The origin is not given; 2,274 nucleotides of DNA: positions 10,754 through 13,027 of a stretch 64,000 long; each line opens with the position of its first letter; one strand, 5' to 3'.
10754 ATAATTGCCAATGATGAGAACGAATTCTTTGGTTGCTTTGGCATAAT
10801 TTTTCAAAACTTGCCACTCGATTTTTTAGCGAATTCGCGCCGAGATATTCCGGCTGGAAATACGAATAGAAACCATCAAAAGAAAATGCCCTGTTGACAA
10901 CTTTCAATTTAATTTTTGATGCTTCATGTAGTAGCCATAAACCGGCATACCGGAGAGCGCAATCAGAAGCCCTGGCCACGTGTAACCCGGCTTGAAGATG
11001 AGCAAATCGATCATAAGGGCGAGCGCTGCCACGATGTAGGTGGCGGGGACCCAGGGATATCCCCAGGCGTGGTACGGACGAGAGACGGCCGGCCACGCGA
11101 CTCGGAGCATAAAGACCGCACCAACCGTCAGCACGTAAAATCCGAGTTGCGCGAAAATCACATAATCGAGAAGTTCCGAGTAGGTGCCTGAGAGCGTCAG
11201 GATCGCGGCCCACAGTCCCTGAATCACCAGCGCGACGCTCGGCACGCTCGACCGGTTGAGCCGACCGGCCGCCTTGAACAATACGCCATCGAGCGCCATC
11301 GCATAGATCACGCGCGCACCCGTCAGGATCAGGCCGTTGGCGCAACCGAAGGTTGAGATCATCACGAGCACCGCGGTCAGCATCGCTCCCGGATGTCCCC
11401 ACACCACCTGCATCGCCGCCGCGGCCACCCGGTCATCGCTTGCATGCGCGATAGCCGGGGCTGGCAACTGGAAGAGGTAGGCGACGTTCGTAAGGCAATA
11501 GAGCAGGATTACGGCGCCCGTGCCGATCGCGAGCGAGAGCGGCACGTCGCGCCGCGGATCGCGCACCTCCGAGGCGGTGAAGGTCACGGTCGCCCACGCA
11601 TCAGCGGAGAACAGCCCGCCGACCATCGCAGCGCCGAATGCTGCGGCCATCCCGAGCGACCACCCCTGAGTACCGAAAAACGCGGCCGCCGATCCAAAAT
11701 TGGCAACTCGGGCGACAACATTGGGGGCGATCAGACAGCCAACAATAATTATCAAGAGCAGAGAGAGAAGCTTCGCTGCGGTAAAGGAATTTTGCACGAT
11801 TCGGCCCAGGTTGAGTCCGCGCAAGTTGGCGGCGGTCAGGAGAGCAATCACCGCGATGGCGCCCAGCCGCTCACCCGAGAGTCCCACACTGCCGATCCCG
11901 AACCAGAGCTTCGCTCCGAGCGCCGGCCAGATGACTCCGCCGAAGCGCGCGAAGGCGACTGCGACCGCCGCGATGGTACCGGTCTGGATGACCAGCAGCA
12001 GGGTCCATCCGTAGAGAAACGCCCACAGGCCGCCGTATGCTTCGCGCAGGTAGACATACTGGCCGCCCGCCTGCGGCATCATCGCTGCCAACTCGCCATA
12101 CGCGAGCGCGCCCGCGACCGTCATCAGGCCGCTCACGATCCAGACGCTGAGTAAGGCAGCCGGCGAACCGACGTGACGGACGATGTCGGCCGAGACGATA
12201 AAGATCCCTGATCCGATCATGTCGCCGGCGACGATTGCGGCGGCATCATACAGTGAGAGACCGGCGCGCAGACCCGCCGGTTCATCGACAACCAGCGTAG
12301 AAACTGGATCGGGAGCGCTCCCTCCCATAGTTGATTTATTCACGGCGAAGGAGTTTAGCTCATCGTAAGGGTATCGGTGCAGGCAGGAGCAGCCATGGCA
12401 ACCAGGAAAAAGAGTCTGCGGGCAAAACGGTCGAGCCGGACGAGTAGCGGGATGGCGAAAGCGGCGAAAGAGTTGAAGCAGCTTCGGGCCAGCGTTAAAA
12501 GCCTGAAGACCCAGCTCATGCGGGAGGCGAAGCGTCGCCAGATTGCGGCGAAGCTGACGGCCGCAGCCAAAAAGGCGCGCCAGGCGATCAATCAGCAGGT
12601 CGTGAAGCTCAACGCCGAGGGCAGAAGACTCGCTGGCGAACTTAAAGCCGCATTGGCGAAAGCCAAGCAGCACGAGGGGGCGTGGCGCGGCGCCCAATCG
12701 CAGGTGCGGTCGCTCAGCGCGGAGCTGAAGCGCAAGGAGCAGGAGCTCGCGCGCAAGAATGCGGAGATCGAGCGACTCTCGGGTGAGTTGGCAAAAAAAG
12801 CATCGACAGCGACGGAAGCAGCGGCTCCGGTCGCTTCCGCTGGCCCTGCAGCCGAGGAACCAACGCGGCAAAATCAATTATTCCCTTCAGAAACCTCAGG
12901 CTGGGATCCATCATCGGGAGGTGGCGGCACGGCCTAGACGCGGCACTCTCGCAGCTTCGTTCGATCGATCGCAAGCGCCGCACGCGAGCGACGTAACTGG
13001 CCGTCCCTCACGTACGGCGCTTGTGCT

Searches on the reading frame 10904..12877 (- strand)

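Call 45: search_protein_families(library=pfam, proteins=[window:10904-12877:-], max_evalue=0.00001)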
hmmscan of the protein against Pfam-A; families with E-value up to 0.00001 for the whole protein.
window:10904-12877:- (657 aa): 2 families
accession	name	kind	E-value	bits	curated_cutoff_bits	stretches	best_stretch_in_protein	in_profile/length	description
PF13520.12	AA_permease_2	-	4.5e-48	164.7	27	1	207-623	1-401/427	Amino acid permease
PF00324.27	AA_permease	-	3.4e-27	95.7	24.6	1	215-627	5-422/470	Amino acid permease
